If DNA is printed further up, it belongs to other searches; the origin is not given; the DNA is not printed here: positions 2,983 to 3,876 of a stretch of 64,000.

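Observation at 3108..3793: Minimal RAYT/IS200-like HUH transposase cassette bounded by REP-like palindromic inverted repeats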

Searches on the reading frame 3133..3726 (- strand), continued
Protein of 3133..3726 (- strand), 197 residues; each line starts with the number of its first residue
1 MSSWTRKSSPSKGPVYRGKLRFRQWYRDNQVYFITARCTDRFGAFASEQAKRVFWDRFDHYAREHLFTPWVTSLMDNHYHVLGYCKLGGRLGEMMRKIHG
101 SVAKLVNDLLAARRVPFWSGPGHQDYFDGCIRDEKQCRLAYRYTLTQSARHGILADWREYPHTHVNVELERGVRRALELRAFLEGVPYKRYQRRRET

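Call 51: fold_search(model_id=the predicted structure, library=pdb)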
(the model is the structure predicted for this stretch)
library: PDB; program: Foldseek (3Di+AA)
matches with E <= 10: 1377; with E <= 0.001: 8
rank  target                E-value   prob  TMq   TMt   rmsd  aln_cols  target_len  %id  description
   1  4er8_A                1.7e-06  1.00  0.59  0.70   3.7       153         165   16  Structure of the REP associates tyrosine transposase bound to a REP hairpin (released 2012-08-15)
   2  2xm3_A                3.8e-04  1.00  0.44  0.64   6.0       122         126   12  Deinococcus radiodurans ISDra2 Transposase Left end DNA complex (released 2010-10-13)
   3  2xqc_D                4.0e-04  1.00  0.43  0.61  12.0       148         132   13  DEINOCOCCUS RADIODURANS ISDRA2 TRANSPOSASE COMPLEXED WITH LEFT END RECOGNITION AND CLEAVAGE SITE AND ZN (released 2010-10-13)
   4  2xm3_C                4.5e-04  1.00  0.43  0.62   6.2       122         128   11  Deinococcus radiodurans ISDra2 Transposase Left end DNA complex (released 2010-10-13)
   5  2xm3_D                6.5e-04  1.00  0.43  0.62  10.9       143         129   14  Deinococcus radiodurans ISDra2 Transposase Left end DNA complex (released 2010-10-13)
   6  2xma_B                8.3e-04  1.00  0.43  0.60   9.9       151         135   12  DEINOCOCCUS RADIODURANS ISDRA2 TRANSPOSASE RIGHT END DNA COMPLEX (released 2010-10-13)
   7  2xo6_A                9.4e-04  1.00  0.43  0.60   9.2       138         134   13  DEINOCOCCUS RADIODURANS ISDRA2 TRANSPOSASE Y132F MUTANT COMPLEXED WITH LEFT END RECOGNITION AND CLEAVAGE SITE (released 2010-10-13)
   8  2xma_A                9.4e-04  1.00  0.42  0.58  12.0       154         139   14  DEINOCOCCUS RADIODURANS ISDRA2 TRANSPOSASE RIGHT END DNA COMPLEX (released 2010-10-13)
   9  2xo6_D                1.1e-03  1.00  0.43  0.62   5.9       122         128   11  DEINOCOCCUS RADIODURANS ISDRA2 TRANSPOSASE Y132F MUTANT COMPLEXED WITH LEFT END RECOGNITION AND CLEAVAGE SITE (released 2010-10-13)
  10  2xma_E                1.1e-03  1.00  0.43  0.58  12.1       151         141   14  DEINOCOCCUS RADIODURANS ISDRA2 TRANSPOSASE RIGHT END DNA COMPLEX (released 2010-10-13)
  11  2f4f_A                1.3e-03  1.00  0.40  0.57  13.0       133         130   14  Crystal structure of IS200 transposase (released 2005-12-13)
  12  2a6m_A                1.6e-03  1.00  0.37  0.54   7.2        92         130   12  Crystal Structure of the ISHp608 Transposase (released 2005-10-25)
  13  2vic_A                1.6e-03  1.00  0.37  0.47   7.1       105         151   10  CRYSTAL STRUCTURE OF THE ISHP608 TRANSPOSASE IN COMPLEX with Left end 26- mer DNA and manganese (released 2008-02-19)
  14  2ec2_A                1.7e-03  1.00  0.40  0.57  10.6       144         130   10  Crystal structure of transposase from Sulfolobus tokodaii (released 2007-02-27)
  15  2ec2_E                1.7e-03  1.00  0.38  0.55  10.8       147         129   12  Crystal structure of transposase from Sulfolobus tokodaii (released 2007-02-27)
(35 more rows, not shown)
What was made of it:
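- Closest known: IS200/IS605 TnpA. Same: It recognises hairpins on ssDNA (call 51).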

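Call 69: search_protein_families(library=ncbifam, alignment_id=A2, max_evalue=0.01)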
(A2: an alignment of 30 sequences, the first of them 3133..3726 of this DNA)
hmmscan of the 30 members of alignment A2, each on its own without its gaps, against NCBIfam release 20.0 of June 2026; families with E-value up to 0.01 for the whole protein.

A. member 1, window:3133-3726:- (197 aa): 1 family
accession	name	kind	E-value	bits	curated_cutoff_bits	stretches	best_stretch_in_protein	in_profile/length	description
NF047646.1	REP_Tyr_transpos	equivalog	1.3e-16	60.8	80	1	22-162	2-145/146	REP-associated tyrosine transposase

B. families by the number of members that match (of 30 scanned): 1 family
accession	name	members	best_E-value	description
NF047646.1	REP_Tyr_transpos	30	3.5e-20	REP-associated tyrosine transposase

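Call 71: list_cluster_members(proteins=[window:3133-3726:-, P0121])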
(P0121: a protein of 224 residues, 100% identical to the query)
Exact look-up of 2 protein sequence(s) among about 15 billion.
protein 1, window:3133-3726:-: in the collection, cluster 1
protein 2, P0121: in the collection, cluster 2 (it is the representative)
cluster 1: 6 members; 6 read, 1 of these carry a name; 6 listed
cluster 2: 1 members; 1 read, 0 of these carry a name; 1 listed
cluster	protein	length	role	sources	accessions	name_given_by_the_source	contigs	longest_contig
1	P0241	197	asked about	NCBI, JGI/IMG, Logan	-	-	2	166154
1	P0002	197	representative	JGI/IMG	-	-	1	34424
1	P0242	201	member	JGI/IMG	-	hypothetical protein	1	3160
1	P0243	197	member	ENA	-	-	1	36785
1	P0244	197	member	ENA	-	-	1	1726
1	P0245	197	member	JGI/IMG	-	-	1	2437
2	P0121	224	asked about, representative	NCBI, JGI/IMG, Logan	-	-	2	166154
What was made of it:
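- Tried and rejected: The cluster look-up gave no source name for the protein (call 71).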

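Call 72: find_encoding_contigs(protein=P0243, flank=10000, max_places=2)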
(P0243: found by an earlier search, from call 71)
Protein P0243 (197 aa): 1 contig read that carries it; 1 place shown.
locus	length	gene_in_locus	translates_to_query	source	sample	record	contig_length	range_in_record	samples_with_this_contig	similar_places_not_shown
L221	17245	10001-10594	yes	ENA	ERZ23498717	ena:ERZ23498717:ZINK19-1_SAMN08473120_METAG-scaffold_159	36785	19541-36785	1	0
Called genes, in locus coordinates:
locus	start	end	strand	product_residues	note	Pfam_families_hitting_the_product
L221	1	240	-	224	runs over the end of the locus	PF00730:HhH-GPD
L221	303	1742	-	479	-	PF02310:B12-binding, PF04055:Radical_SAM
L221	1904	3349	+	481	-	PF02310:B12-binding, PF04055:Radical_SAM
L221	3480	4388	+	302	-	-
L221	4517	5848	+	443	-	PF03447:NAD_binding_3, PF00742:Homoserine_dh, PF01842:ACT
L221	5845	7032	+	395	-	PF01676:Metalloenzyme, PF10143:PhosphMutase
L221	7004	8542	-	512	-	-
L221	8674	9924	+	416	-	PF00696:AA_kinase, PF01842:ACT, PF13840:ACT_7, PF22468:ACT_9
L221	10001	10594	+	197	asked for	-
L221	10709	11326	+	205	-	PF00565:SNase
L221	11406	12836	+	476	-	PF01547:SBP_bac_1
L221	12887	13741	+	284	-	PF00528:BPD_transp_1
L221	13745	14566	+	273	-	PF00528:BPD_transp_1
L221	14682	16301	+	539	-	-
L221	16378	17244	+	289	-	?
